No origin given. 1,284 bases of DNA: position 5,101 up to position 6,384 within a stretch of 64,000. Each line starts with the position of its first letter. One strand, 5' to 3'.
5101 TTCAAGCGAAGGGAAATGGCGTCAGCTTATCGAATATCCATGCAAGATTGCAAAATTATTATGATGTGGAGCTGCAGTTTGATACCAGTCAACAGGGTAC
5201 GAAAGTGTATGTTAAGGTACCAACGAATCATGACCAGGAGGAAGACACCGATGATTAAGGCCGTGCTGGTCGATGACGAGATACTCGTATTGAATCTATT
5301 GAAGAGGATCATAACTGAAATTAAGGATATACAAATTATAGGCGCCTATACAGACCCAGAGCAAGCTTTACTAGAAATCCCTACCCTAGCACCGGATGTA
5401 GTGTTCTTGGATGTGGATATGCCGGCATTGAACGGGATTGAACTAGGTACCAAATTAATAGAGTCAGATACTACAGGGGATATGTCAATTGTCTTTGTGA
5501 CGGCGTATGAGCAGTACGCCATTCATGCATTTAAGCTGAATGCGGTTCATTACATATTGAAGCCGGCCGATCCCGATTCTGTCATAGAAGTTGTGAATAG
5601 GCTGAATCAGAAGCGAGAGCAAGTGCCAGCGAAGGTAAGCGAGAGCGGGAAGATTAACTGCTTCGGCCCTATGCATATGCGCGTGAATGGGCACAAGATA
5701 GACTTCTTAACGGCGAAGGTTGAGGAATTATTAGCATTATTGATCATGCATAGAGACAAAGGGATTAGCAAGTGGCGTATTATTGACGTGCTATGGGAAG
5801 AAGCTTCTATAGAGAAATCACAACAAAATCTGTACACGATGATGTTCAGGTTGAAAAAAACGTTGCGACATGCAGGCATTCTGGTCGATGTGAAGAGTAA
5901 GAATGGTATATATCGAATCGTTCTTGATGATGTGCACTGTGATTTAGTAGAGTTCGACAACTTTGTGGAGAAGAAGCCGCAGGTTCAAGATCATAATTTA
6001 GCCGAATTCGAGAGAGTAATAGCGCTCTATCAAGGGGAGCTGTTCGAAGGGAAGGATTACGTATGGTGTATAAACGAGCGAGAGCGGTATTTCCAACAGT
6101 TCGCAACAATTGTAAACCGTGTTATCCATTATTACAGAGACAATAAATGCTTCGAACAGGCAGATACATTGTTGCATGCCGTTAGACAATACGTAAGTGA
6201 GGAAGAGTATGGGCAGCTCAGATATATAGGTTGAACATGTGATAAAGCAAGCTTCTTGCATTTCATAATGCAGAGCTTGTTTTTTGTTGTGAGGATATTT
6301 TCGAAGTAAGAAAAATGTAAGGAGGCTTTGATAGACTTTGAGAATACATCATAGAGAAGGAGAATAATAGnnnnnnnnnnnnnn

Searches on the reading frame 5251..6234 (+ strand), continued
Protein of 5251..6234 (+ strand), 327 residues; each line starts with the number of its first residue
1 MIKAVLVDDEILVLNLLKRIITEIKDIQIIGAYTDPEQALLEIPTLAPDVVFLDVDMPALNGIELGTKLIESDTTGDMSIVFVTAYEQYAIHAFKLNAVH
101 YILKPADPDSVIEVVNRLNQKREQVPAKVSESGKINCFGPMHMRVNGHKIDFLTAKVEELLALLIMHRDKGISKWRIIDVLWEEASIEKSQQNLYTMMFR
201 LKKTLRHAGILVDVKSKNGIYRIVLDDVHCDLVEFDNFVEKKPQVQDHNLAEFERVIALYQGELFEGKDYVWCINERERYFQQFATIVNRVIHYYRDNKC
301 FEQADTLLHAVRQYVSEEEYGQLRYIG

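Call 60: search_protein_families(library=pfam, proteins=[L111:11210-12103:+, L111:12096-12815:+, L111:12776-13504:+, L111:13508-14950:+, L111:14965-17064:+, L111:17046-18143:+, L111:17996-19552:+, L111:5874-7637:+])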
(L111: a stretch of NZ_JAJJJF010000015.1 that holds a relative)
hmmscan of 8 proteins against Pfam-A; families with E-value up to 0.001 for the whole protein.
L111:11210-12103:+ (297 aa): 0 families

L111:12096-12815:+ (239 aa): 1 family
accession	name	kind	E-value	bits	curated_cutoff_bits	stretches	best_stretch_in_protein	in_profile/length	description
PF09359.15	VTC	-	2.4e-42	145.6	23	1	6-232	2-232/235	VTC domain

L111:12776-13504:+ (242 aa): 2 families
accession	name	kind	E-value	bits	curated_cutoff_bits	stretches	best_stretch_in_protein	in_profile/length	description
PF16316.10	DUF4956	-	3.5e-13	50.1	30.6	1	47-159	3-114/169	Domain of unknown function (DUF4956)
PF02308.21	MgtC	-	7.3e-05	23.5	31.4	1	74-154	46-119/121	MgtC family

L111:13508-14950:+ (480 aa): 1 family
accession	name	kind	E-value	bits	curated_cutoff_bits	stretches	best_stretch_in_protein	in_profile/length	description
PF08757.17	CotH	-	2.3e-58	198.7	23.8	1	109-458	1-322/322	CotH kinase protein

L111:14965-17064:+ (699 aa): 0 families

L111:17046-18143:+ (365 aa): 2 families
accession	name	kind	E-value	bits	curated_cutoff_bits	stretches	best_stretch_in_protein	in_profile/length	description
PF13646.12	HEAT_2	-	3.5e-12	46.9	27.7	1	275-332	2-59/88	HEAT repeats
PF02985.28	HEAT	-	1.4e-05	25.3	23.5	0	306-331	2-27/31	HEAT repeat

L111:17996-19552:+ (518 aa): 4 families
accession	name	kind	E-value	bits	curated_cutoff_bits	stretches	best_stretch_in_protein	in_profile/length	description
PF00535.33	Glycos_transf_2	-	7.8e-23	81.7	23.3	1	108-251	1-120/168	Glycosyl transferase family 2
PF13641.12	Glyco_tranf_2_3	-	9.3e-19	68.8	27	1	181-371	54-228/230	Glycosyltransferase like family 2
PF13632.12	Glyco_trans_2_3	-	1.1e-17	65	27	1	212-442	1-193/198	Glycosyl transferase family group 2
PF03142.21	Chitin_synth_2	-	2.2e-06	27.1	27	1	203-453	195-448/527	Chitin synthase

L111:5874-7637:+ (587 aa): 4 families
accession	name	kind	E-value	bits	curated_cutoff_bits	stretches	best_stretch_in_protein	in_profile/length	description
PF00990.26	GGDEF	-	6e-48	163.1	23.8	1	428-580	1-160/161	Diguanylate cyclase, GGDEF domain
PF07695.17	7TMR-DISM_7TM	-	1.7e-38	133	29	1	191-394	5-205/205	7TM diverse intracellular signalling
PF07696.17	7TMR-DISMED2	-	2.2e-09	37.8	22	1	43-170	1-130/136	7TMR-DISM extracellular 2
PF22335.1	Cas10-Cmr2_palm2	-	5.2e-06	27.1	27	1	507-582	58-132/133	Cas10/Cmr2, second palm domain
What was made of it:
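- In two species the box precedes a VTC/CotH/glycosyltransferase operon instead of a giant surface protein (call 60).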

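Call 84: find_encoding_contigs(protein=P0024, flank=10000, max_places=1)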
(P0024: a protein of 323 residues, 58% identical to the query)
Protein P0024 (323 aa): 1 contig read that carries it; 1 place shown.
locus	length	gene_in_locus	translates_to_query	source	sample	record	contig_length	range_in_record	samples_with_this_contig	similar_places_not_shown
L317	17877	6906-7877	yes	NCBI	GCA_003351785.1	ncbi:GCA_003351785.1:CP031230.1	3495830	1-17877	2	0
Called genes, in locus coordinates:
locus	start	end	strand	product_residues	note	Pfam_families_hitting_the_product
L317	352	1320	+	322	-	PF00389:2-Hacid_dh, PF02826:2-Hacid_dh_C, PF07991:KARI_N (weak)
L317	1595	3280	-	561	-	PF01546:Peptidase_M20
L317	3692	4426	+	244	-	PF09339:HTH_IclR (weak), PF01614:IclR_C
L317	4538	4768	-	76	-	-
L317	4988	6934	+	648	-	PF06580:His_kinase, PF02518:HATPase_c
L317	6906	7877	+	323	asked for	PF00072:Response_reg, PF00486:Trans_reg_C (weak)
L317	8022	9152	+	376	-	PF13306:LRR_5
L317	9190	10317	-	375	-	PF01610:DDE_Tnp_ISL3, PF02796:HTH_7 (weak), PF01610:DDE_Tnp_ISL3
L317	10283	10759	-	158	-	PF14690:Zn_ribbon_ISL3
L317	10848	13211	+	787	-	PF23376:Fn3_VIN3 (faint), PF25059:FN3_DSCAM-DSCAML_C (faint), PF13306:LRR_5, PF00041:fn3, PF13205:Big_5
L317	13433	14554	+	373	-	PF00072:Response_reg, PF07228:SpoIIE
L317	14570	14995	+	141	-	PF13581:HATPase_c_2, PF02518:HATPase_c (weak)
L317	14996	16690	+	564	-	PF17201:Cache_3-Cache_2, PF17203:sCache_3_2 (weak), PF17202:sCache_3_3, PF00672:HAMP, PF00015:MCPsignal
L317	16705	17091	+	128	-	PF01740:STAS, PF13466:STAS_2 (weak)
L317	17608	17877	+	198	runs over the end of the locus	-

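Call 85: find_encoding_contigs(protein=P0026, flank=10000, max_places=1)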
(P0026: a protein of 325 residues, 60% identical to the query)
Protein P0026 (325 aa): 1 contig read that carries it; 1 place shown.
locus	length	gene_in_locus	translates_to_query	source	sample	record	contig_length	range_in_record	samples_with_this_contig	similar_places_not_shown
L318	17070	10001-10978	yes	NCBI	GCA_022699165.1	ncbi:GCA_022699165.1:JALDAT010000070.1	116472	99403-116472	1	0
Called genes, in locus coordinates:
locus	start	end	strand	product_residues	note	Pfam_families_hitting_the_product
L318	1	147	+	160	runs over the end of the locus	-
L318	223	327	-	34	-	-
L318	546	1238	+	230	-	PF20730:YetF_N, PF04239:DUF421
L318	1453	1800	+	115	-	PF14079:DUF4260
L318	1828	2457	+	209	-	PF00440:TetR_N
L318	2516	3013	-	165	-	-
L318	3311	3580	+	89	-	-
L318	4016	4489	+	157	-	-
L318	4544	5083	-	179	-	-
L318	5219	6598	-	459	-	PF04293:SpoVR, PF24755:SpoVR_C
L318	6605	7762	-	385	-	PF04285:DUF444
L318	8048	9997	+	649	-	PF06580:His_kinase, PF02518:HATPase_c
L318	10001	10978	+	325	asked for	PF00072:Response_reg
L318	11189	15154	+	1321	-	PF13306:LRR_5, PF19078:Big_12, PF16403:Bact_surface_Ig-like, PF00395:SLH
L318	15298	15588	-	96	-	PF04285:DUF444 (weak)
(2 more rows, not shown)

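Call 86: find_encoding_contigs(protein=P0060, flank=10000, max_places=1)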
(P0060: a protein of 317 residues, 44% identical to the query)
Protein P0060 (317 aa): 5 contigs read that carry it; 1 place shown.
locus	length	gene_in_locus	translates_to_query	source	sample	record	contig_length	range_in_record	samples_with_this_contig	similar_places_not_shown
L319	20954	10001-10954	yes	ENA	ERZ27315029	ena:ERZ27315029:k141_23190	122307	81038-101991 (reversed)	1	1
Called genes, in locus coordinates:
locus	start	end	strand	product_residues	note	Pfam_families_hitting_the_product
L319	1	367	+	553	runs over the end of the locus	-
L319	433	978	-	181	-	PF00255:GSHPx, PF00578:AhpC-TSA (weak), PF08534:Redoxin (faint)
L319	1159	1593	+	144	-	PF22381:Staph_reg_Sar_Rot, PF01047:MarR, PF12802:MarR_2, PF13463:HTH_27 (weak)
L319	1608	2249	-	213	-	PF02589:LUD_dom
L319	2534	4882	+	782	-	PF00910:RNA_helicase (faint), PF00004:AAA, PF17871:AAA_lid_9, PF00158:Sigma54_activat (weak), PF00004:AAA, PF07724:AAA_2, PF07728:AAA_5, PF10431:ClpB_D2-small, +10 more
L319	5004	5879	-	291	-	PF01937:ARMT1-like_dom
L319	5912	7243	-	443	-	PF00291:PALP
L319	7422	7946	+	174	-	-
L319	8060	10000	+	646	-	PF06580:His_kinase, PF02518:HATPase_c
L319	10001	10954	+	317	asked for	PF00072:Response_reg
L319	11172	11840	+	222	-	-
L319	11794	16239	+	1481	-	PF09479:Flg_new, PF00041:fn3 (weak), PF00395:SLH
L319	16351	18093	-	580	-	PF13510:Fer2_4, PF10588:NADH-G_4Fe-4S_3, PF00037:Fer4 (weak), PF02906:Fe_hyd_lg_C, PF02256:Fe_hyd_SSU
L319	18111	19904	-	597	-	PF01257:2Fe-2S_thioredx (weak), PF01512:Complex1_51K, PF10531:SLBB (weak), PF10589:NADH_4Fe-4S, PF00037:Fer4 (weak), PF13237:Fer4_10 (weak), PF14697:Fer4_21, PF12838:Fer4_7, +4 more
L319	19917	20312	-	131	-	-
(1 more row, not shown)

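Call 87: find_encoding_contigs(protein=P0064, flank=10000, max_places=1)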
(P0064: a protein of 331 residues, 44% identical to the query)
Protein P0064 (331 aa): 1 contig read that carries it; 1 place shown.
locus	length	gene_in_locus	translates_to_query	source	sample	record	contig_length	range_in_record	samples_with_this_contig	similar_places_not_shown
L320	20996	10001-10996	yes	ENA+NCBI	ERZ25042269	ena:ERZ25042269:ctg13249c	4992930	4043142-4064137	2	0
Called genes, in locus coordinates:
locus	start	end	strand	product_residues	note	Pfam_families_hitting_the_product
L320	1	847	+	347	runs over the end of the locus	PF12974:Phosphonate-bd, PF16868:NMT1_3, PF09084:NMT1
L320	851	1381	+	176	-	PF08905:DUF1850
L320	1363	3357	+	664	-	PF06808:DctM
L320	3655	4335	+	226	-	-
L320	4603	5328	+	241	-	PF00072:Response_reg, PF04397:LytTR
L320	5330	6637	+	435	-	PF14501:HATPase_c_5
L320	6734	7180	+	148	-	-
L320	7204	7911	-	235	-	PF01569:PAP2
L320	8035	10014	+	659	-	PF06580:His_kinase, PF02518:HATPase_c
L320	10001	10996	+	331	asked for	PF00072:Response_reg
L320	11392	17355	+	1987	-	PF01436:NHL (faint), PF08450:SGL (faint), PF14517:Tachylectin (faint), PF22807:TrAA12 (faint), PF24684:Vgb_lyase (weak), PF24684:Vgb_lyase, PF07532:Big_4, PF07532:Big_4, +2 more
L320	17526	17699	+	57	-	-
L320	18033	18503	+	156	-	PF13527:Acetyltransf_9 (weak), PF00583:Acetyltransf_1, PF13673:Acetyltransf_10, PF13508:Acetyltransf_7, PF08445:FR47 (weak)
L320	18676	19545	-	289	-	PF00165:HTH_AraC (faint), PF12833:HTH_18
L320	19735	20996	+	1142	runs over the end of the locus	-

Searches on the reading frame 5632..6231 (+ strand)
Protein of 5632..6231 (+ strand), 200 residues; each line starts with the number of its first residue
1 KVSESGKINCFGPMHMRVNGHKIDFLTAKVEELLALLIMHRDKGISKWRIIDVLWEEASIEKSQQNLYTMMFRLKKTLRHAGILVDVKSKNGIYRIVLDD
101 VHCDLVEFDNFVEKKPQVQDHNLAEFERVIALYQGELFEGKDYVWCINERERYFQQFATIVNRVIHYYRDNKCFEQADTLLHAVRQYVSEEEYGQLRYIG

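Call 53: search_solved_structures(query=window:5632-6231:+, max_evalue=10)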
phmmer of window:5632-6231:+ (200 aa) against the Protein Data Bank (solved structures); distinct sequences matched with E-value up to 10: 14.
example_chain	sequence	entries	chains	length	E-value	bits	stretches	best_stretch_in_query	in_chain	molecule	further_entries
2fez_A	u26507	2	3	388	5.8e-07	32.7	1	9-130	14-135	Probable regulatory protein embR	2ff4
8k60_I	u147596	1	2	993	0.033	17.1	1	8-174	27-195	Regulatory protein AfsR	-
8jke_I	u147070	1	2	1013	0.035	17.1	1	8-174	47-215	Regulatory protein AfsR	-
8hvr_I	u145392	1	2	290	0.039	16.9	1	8-177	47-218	Regulatory protein AfsR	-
2hqn_A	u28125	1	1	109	0.041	16.8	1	22-60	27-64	Putative TRANSCRIPTIONAL REGULATOR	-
2hqr_A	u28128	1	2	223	0.06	16.3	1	22-60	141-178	Putative TRANSCRIPTIONAL REGULATOR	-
5dcl_A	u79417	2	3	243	0.067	16.1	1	26-82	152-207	PhoB family transcriptional regulator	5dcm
5dcm_B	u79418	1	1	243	0.068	16.1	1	26-82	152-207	PhoB family transcriptional regulator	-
1wf9_A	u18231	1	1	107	0.51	13.3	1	81-123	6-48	NPL4 family protein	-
8uvx_B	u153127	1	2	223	0.63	13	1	22-60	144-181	DNA-binding response regulator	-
8uuz_A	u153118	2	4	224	0.63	13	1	22-60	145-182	DNA-binding response regulator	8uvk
1tjn_A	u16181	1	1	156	0.98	12.3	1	100-173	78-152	Sirohydrochlorin cobaltochelatase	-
2dj5_A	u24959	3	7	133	0.98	12.3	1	99-172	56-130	Sirohydrochlorin cobaltochelatase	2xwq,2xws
38la_A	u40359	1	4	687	1.3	11.9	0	163-187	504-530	Formate acetyltransferase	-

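Call 62: predict_structure(alignment_id=A3)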
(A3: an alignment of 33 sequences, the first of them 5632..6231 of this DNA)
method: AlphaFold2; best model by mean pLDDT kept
length: 200 residues; sequences in the alignment: 33
mean_pLDDT: 93.8   pTM: 0.88
mean pLDDT of the five models: 93.8, 93.7, 93.2, 93.2, 92.0
residues with pLDDT >= 90: 180; 70-90: 14; 50-70: 4; < 50: 2
segments of 3 or more residues with pLDDT < 50: none
pLDDT, mean of each block of 10 residues (from residue 1): 75 94 92 98 98 96 97 94 93 95 97 95 97 97 96 97 96 96 93 81
secondary structure, 60 per line:
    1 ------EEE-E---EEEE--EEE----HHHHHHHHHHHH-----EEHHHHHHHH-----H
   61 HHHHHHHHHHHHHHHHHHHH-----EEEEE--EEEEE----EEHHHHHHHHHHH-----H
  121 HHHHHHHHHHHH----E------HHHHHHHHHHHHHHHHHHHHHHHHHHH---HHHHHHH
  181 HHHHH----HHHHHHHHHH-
elements in order: E7-9 E15-18 E21-23 H28-39 H47-54 H60-80 E86-90 E93-97 H104-114 H120-132 H144-170 H174-185 H190-199
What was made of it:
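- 5251..6234 (+): Response regulator: receiver domain plus SARP effector (OmpR-type winged helix and a shortened BTA domain), 327 aa. AF2 pLDDT 93.8 for residues 128-327 in call 62.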

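Call 65: fold_search(model_id=the predicted structure, library=pdb)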
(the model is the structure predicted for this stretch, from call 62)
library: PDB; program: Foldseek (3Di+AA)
matches with E <= 10: 421; with E <= 0.001: 6
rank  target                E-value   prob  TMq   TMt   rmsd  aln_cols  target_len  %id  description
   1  8k60_J                4.6e-07  1.00  0.67  0.55   4.0       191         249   20  Cryo-EM structure of Streptomyces coelicolor transcription initiation complex with the global transcription factor Afs (released 2024-07-31)
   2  8hvr_I                8.8e-07  1.00  0.69  0.56   3.9       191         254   21  Cryo-EM structure of AfsR-dependent transcription activation complex with afsS promoter (released 2023-12-27)
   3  8k60_I                2.0e-06  1.00  0.73  0.60   3.9       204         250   20  Cryo-EM structure of Streptomyces coelicolor transcription initiation complex with the global transcription factor Afs (released 2024-07-31)
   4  2ff4_A                6.1e-06  1.00  0.66  0.37   4.3       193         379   22  Mycobacterium tuberculosis EmbR in complex with low affinity phosphopeptide (released 2006-01-24)
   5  2ff4_B                7.7e-06  1.00  0.72  0.42   4.7       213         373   20  Mycobacterium tuberculosis EmbR in complex with low affinity phosphopeptide (released 2006-01-24)
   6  2fez                  3.3e-05  1.00  0.66  0.37   4.3       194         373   22  Mycobacterium tuberculosis EmbR (released 2006-01-24)
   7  4u88_B                6.5e-03  1.00  0.36  0.68   2.2        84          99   21  Structure of the DNA-Binding Domain of the Response Regulator SaeR from Staphylococcus aureus (released 2015-08-12)
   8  9dlu_MODEL_1_A        7.8e-03  1.00  0.34  0.60   4.1       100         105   20  Solution structure of Staphylococcus aureus response regulator ArlR DNA-binding domain (released 2025-09-17)
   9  3w6j_C                1.2e-02  1.00  0.30  0.36  12.0       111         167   18  Crystal structure of ScpAB core complex (released 2013-04-24)
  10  3w6j_B                1.3e-02  1.00  0.30  0.36   7.8       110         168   17  Crystal structure of ScpAB core complex (released 2013-04-24)
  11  3w6j_E                1.3e-02  0.99  0.30  0.36   9.6       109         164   18  Crystal structure of ScpAB core complex (released 2013-04-24)
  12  3w6j_F                1.3e-02  0.99  0.29  0.34  12.1       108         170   18  Crystal structure of ScpAB core complex (released 2013-04-24)
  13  4ixa_B                1.5e-02  1.00  0.34  0.68   2.1        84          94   19  Structure of DNA-binding domain of the response regulator SaeR from Staphylococcus epidermidis (released 2014-01-29)
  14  8uvx_B                1.7e-02  1.00  0.35  0.32   2.2        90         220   20  CosR DNA bound form I (released 2024-01-31)
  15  4ixa_A                1.8e-02  1.00  0.36  0.66   2.4        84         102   20  Structure of DNA-binding domain of the response regulator SaeR from Staphylococcus epidermidis (released 2014-01-29)
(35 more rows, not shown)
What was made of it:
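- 5251..6234 (+): Foldseek top hits AfsR 8k60/8hvr and EmbR 2ff4/2fez, TM 0.66-0.73, in call 65. phmmer EmbR 5.8e-7 in call 53.
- On SARP family transcriptional activators: The AF2 model and Foldseek align it to the AfsR/EmbR DNA-binding domains and to OmpR-family DNA-binding domains (call 65). However, 191-204 columns align structurally to AfsR and EmbR across both the winged-helix and BTA domains (call 65).
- Closest known: SARP-activated promoters of Streptomyces. Same: The effector domain has the same fold: an OmpR-type winged helix plus a BTA domain (call 65).
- Closest known: EmbR of Mycobacterium tuberculosis. Same: It is the best sequence match in the PDB for the effector part (E 5.8e-7, call 53), and the fold matches with TM 0.66-0.72 (call 65).
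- The regulator's effector is a SARP domain (calls 53, 62, 65).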
